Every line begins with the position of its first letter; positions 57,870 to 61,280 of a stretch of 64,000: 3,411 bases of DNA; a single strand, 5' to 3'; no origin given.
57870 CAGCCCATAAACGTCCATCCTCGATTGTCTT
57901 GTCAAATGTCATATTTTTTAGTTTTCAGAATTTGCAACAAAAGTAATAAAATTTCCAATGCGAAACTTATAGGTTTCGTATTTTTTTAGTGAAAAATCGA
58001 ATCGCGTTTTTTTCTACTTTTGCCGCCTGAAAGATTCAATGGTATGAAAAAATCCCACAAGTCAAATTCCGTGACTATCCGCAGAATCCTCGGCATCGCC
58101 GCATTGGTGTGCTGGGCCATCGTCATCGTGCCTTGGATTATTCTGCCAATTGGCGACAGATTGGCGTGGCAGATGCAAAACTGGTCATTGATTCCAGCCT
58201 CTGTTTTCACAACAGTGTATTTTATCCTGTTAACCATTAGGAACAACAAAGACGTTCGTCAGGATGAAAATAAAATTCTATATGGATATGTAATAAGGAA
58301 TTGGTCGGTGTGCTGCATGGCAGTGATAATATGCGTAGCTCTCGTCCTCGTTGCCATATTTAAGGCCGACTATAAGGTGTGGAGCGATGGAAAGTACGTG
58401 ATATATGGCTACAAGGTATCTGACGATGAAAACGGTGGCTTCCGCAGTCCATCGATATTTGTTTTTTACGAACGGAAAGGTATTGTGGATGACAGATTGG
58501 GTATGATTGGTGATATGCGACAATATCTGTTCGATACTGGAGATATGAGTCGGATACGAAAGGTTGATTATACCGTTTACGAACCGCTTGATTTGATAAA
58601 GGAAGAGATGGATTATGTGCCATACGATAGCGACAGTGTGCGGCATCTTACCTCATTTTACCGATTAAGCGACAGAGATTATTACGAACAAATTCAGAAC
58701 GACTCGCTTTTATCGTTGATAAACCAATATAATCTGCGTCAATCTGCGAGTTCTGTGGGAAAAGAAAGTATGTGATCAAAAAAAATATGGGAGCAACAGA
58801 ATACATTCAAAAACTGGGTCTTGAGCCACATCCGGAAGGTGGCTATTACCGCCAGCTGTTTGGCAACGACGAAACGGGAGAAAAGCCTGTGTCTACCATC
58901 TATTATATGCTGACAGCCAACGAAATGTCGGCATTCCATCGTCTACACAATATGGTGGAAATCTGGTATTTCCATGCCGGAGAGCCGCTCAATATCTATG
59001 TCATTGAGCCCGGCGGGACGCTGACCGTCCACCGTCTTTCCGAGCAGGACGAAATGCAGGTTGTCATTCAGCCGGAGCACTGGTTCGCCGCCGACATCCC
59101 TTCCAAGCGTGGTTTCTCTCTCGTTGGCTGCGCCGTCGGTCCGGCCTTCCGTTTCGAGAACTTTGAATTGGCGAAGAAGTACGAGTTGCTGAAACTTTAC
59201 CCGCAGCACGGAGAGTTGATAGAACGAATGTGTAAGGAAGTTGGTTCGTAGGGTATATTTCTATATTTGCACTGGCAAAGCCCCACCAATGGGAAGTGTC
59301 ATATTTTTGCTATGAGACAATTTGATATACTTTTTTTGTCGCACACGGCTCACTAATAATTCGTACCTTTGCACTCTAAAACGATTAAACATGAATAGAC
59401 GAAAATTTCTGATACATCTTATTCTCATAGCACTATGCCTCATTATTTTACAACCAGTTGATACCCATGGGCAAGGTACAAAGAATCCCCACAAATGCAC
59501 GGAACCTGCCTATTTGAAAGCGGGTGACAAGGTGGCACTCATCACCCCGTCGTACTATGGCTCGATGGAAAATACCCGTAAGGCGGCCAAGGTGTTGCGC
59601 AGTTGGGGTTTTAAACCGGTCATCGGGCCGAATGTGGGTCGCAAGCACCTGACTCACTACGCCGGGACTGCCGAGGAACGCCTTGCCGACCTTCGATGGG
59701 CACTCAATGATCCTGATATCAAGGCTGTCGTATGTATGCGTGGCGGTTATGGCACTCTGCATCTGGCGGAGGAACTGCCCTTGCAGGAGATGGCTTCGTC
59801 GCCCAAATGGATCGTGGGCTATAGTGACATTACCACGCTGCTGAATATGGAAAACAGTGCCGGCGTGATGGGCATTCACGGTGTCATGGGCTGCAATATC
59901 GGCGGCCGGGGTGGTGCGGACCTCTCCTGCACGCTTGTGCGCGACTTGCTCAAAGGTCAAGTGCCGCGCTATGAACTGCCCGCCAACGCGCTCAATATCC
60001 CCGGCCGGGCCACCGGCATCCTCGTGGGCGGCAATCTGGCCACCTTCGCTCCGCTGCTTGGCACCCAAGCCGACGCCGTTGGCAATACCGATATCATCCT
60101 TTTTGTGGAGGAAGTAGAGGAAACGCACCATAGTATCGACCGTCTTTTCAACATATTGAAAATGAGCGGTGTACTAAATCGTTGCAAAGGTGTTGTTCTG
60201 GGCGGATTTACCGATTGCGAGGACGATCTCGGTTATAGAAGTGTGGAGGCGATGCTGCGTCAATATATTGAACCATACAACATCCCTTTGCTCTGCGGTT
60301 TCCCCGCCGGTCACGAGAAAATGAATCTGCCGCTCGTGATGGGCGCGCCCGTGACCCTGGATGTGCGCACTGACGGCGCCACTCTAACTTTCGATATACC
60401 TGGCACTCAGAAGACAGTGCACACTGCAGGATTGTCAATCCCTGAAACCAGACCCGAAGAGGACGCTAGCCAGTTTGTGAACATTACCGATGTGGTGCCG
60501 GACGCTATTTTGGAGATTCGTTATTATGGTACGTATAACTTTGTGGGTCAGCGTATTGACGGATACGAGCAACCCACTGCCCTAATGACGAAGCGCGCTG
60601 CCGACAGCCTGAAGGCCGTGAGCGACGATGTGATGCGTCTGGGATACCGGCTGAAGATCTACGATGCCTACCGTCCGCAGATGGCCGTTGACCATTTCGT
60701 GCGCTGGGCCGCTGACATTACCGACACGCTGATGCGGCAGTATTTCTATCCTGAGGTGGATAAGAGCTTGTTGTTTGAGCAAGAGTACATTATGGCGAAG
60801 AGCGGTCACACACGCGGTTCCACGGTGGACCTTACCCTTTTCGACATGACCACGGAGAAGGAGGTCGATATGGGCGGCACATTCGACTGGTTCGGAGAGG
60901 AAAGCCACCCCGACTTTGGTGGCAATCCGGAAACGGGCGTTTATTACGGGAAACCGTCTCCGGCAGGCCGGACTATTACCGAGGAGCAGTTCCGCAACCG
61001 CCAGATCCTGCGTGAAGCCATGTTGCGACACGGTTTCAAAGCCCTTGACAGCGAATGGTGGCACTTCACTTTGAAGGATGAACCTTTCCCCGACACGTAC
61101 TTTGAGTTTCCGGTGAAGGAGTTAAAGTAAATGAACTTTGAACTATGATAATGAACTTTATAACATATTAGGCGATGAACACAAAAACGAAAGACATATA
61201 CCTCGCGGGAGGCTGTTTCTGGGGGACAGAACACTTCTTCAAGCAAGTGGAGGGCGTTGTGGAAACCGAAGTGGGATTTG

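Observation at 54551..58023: Two ~0.5-kb direct repeats, each a complete XRE-regulator cassette, bracket a patatin module and drive different cargo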

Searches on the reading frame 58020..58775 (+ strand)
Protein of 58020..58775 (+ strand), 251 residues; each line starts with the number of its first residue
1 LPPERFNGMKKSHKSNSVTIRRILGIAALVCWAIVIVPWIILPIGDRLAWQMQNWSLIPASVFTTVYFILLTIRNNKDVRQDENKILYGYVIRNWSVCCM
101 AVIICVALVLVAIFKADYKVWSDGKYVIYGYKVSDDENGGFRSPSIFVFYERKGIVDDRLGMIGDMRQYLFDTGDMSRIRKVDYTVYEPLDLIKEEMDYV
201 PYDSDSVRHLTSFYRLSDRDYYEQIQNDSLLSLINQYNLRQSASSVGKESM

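Call 5: search_protein_families(library=pfam, proteins=[window:58020-58775:+], max_evalue=0.01)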
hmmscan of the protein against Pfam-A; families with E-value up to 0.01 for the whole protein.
window:58020-58775:+ (251 aa): 0 families

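Call 14: search_protein_families(library=ncbifam, proteins=[window:58020-58775:+], max_evalue=0.1)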
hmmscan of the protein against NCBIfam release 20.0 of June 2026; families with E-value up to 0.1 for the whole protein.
window:58020-58775:+ (251 aa): 0 families

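Call 15: search_protein_families(library=padloc, proteins=[window:58020-58775:+], max_evalue=0.1)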
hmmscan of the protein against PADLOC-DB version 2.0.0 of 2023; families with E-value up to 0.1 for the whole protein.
window:58020-58775:+ (251 aa): 0 families

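Call 16: find_encoding_contigs(protein=window:58044-58775:+, flank=8000, max_places=10)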
Protein window:58044-58775:+ (243 aa): 24 contigs read that carry it; 10 places shown.
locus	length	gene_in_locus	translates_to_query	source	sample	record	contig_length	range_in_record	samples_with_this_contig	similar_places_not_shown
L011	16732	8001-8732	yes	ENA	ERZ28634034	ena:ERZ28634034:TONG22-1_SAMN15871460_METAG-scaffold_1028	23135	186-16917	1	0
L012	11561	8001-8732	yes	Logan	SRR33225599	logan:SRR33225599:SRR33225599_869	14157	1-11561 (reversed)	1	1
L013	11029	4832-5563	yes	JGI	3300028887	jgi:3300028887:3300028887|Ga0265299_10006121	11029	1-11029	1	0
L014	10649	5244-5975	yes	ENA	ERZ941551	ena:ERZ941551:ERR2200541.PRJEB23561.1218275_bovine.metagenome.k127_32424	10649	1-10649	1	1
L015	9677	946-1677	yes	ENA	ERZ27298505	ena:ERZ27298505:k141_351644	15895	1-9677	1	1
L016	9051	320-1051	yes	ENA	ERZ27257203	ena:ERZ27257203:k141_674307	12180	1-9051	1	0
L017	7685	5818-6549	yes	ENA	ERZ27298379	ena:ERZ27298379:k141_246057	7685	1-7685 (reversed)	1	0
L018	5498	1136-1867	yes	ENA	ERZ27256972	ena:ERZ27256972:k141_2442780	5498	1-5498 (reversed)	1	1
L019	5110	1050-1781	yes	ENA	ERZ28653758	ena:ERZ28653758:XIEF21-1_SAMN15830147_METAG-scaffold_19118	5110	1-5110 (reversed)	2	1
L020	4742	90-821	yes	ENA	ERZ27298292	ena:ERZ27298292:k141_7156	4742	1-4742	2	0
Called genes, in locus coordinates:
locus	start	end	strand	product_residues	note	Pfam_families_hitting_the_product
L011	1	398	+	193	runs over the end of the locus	?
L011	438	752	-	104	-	PF13560:HTH_31 (weak), PF13384:HTH_23 (faint), PF13443:HTH_26 (weak), PF01381:HTH_3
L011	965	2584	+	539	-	-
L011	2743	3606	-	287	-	PF01963:TraB_PrgY_gumN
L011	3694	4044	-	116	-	PF05569:Peptidase_M56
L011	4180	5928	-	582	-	-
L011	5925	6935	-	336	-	PF04542:Sigma70_r2, PF08281:Sigma70_r4_2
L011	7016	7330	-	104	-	PF13560:HTH_31 (weak), PF13384:HTH_23 (faint), PF13443:HTH_26 (weak), PF01381:HTH_3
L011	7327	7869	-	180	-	-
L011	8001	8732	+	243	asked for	-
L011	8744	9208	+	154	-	PF06172:Cupin_5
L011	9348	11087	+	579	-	PF02016:Peptidase_S66, PF17676:Peptidase_S66C, PF01427:Peptidase_M15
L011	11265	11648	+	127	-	PF22636:FlK, PF03061:4HBT (weak)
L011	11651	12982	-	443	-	PF04389:Peptidase_M28, PF16254:DUF4910 (weak)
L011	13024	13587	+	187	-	-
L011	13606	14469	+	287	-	PF00892:EamA, PF06800:Sugar_transport (weak), PF07857:TMEM144 (weak), PF00892:EamA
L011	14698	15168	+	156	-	PF14489:QueF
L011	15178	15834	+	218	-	PF06508:QueC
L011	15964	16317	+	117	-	PF01242:PTPS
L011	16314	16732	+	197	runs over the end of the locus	PF04055:Radical_SAM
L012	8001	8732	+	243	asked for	-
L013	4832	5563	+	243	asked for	-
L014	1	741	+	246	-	?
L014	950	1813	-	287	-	PF01963:TraB_PrgY_gumN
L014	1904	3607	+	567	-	-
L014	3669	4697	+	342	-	PF01734:Patatin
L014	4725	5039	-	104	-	PF13560:HTH_31 (weak), PF13384:HTH_23 (faint), PF13443:HTH_26 (weak), PF01381:HTH_3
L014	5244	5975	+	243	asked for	-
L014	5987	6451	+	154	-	PF06172:Cupin_5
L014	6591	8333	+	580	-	PF02016:Peptidase_S66, PF17676:Peptidase_S66C, PF01427:Peptidase_M15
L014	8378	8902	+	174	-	PF01625:PMSR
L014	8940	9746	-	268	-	-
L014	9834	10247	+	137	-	PF03544:TonB_C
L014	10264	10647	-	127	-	?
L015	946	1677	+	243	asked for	-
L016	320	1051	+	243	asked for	-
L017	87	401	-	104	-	PF13560:HTH_31 (weak), PF13384:HTH_23 (faint), PF13443:HTH_26 (weak), PF01381:HTH_3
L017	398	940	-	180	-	-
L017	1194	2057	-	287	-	PF01963:TraB_PrgY_gumN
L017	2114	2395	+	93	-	PF07927:HicA_toxin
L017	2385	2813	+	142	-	-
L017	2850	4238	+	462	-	-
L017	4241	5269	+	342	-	PF01734:Patatin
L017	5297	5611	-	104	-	PF13560:HTH_31 (weak), PF13443:HTH_26 (weak), PF01381:HTH_3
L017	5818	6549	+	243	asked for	-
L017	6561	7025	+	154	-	PF06172:Cupin_5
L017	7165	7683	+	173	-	?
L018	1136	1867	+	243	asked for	-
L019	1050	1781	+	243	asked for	-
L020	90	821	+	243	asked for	-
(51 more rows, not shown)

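Call 48: search_protein_families(library=pfam, proteins=[L014:1904-3607:+, L017:2385-2813:+], max_evalue=0.01)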
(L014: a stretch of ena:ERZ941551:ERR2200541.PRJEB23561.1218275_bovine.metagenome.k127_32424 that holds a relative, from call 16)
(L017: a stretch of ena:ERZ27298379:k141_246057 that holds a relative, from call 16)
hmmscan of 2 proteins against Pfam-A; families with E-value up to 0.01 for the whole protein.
L014:1904-3607:+ (567 aa): 0 families

L017:2385-2813:+ (142 aa): 0 families

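Call 51: search_protein_families(library=pfam, proteins=[window:58044-58775:+], max_evalue=10)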
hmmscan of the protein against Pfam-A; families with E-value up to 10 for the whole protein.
window:58044-58775:+ (243 aa): 4 families
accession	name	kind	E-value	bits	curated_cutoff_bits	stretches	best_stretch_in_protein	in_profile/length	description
PF19885.4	DUF6358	-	0.015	15.9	28.4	1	33-74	17-58/61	Family of unknown function (DUF6358)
PF04112.18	Mak10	-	0.041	13.8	24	1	40-105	65-134/165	Mak10 subunit, NatC N(alpha)-terminal acetyltransferase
PF07254.17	Cpta_toxin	-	0.1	13.2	27.3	1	37-72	73-106/133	Membrane-bound toxin component of toxin-antitoxin system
PF14729.13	DUF4467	-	0.16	12.8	25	1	108-146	35-68/94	Domain of unknown function with cystatin-like fold (DUF4467)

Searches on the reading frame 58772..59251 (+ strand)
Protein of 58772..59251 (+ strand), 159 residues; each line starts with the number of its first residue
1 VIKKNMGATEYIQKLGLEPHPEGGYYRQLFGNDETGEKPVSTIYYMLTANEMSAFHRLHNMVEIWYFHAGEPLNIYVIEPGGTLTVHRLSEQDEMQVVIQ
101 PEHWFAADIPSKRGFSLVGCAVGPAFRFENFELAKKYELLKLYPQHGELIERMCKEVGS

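Call 5: search_protein_families(library=pfam, proteins=[window:58772-59251:+], max_evalue=0.01)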
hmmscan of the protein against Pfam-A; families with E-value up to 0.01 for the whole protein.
window:58772-59251:+ (159 aa): 1 family
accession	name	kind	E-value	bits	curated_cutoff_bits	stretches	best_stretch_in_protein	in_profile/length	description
PF06172.17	Cupin_5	-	6.9e-36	123.8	25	1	10-134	2-139/139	Cupin superfamily (DUF985)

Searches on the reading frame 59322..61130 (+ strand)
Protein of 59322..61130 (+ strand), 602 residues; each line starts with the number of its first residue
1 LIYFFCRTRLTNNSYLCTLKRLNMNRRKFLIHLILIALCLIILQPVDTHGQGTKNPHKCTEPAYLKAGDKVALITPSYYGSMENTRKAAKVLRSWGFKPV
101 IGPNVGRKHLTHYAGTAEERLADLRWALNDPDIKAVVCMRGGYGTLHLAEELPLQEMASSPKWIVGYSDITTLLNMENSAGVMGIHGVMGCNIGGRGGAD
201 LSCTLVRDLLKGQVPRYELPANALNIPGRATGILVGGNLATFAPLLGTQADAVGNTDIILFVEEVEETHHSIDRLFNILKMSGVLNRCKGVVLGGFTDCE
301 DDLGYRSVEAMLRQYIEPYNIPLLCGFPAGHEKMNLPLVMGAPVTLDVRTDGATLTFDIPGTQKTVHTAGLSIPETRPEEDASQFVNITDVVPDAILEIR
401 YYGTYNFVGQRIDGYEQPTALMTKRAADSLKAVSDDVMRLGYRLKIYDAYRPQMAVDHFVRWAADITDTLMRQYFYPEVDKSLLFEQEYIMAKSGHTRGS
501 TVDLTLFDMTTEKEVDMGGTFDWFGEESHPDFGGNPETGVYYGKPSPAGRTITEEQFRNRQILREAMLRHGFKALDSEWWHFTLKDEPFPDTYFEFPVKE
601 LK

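Call 5: search_protein_families(library=pfam, proteins=[window:59322-61130:+], max_evalue=0.01)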
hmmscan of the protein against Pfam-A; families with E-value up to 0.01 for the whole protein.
window:59322-61130:+ (602 aa): 3 families
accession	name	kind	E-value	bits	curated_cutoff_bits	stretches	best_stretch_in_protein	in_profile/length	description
PF01427.22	Peptidase_M15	-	6.1e-34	118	27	1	382-598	2-198/199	D-ala-D-ala dipeptidase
PF02016.21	Peptidase_S66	-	2.9e-32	111.8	25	1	71-187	1-121/121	LD-carboxypeptidase N-terminal domain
PF17676.7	Peptidase_S66C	-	1e-28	100.8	23.7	1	231-346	1-120/120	LD-carboxypeptidase C-terminal domain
